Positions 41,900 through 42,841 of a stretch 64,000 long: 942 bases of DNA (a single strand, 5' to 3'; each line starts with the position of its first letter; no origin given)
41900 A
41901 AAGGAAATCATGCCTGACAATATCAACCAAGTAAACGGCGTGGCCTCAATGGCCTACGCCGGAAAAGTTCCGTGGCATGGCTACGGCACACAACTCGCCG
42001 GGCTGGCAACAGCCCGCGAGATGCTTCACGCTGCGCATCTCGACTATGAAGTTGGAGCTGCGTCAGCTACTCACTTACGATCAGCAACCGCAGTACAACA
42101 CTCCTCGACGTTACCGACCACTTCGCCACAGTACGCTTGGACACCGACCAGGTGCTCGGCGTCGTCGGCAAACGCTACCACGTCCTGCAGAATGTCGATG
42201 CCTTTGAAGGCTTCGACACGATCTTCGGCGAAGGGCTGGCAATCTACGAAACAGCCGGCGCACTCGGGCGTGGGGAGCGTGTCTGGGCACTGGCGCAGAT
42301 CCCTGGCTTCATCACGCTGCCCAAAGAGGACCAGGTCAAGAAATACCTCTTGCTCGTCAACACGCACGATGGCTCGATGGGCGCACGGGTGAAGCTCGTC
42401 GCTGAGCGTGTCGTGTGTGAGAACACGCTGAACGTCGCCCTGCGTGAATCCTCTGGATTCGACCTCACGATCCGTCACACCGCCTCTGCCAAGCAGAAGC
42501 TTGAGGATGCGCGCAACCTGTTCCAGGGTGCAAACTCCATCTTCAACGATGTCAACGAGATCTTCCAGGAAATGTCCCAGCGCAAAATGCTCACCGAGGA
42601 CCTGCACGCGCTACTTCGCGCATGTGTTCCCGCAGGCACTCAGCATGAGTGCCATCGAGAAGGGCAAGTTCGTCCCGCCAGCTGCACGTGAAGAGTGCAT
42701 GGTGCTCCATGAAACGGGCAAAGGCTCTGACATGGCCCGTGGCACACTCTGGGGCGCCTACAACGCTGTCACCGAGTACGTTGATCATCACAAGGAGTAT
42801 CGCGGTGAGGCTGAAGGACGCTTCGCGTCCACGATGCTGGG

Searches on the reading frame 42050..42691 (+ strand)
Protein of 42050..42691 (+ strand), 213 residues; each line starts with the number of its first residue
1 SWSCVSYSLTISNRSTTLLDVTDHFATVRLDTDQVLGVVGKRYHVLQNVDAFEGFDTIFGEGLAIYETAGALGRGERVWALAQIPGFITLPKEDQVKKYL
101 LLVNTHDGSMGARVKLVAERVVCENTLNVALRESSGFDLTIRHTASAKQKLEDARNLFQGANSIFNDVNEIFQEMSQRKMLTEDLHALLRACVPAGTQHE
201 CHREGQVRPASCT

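Call 20: search_protein_families(library=pfam, proteins=[window:42050-42691:+], max_evalue=0.01)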
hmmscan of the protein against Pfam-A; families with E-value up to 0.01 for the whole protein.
window:42050-42691:+ (213 aa): 1 family
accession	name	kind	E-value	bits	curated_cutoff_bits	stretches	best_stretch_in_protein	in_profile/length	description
PF06067.16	DUF932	-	1.3e-41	143.3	23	1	35-202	1-166/227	Domain of unknown function (DUF932)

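Call 54: search_dna_similar(query=window:42137-42691:+, collection=plasmids, mode=protein, max_rows=8)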
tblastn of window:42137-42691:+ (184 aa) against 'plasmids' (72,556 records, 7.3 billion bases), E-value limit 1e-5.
Records with a match: 105; places in all: 113; records where one place covers at least 80% of the query: 39.
Best place of each record, by identity: <60% 105.
By first word of the organism name: Mycobacterium 29; Streptomyces 17; Cupriavidus 14; Rhodococcus 7; Mycolicibacterium 5; Pseudomonas 5; Acinetobacter 4; Burkholderia 3; Psychrobacter 3; Chondrocystis 2; and 11 more.
By predicted mobility (MOB-suite, as given by PLSDB): non-mobilizable 45; mobilizable 42; conjugative 18.
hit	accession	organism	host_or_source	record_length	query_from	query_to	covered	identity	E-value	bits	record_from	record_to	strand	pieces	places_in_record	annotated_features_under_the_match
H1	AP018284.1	Chondrocystis sp. NIES-4102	-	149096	5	178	95%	35.2%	4e-22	99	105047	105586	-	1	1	hypothetical protein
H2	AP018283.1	Chondrocystis sp. NIES-4102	-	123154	5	160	85%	38.3%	2e-23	103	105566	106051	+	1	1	hypothetical protein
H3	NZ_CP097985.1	Pimelobacter simplex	-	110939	5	170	90%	35.5%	1e-16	84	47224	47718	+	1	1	DUF932 domain-containing protein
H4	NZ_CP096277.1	Pimelobacter simplex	-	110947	5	170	90%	35.5%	1e-16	84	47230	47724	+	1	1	DUF932 domain-containing protein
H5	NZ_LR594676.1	Variovorax sp. PBS-H4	linuron-contaminated soil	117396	7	179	94%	33.5%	2e-17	86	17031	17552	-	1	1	DUF932 domain-containing protein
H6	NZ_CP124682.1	Nocardioides sp. QY071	pure culture,livestock manure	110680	5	163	86%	36.4%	1e-16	84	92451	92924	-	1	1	DUF932 domain-containing protein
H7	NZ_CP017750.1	Cupriavidus sp. USMAA2-4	cell culture,Sungai Pinang, Penang, ...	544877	2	172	93%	32.8%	1e-15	81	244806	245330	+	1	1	DUF932 domain-containing protein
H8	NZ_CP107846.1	Streptomyces sp. NBC_00513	-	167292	5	164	87%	35.0%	2e-18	89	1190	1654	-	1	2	DUF932 domain-containing protein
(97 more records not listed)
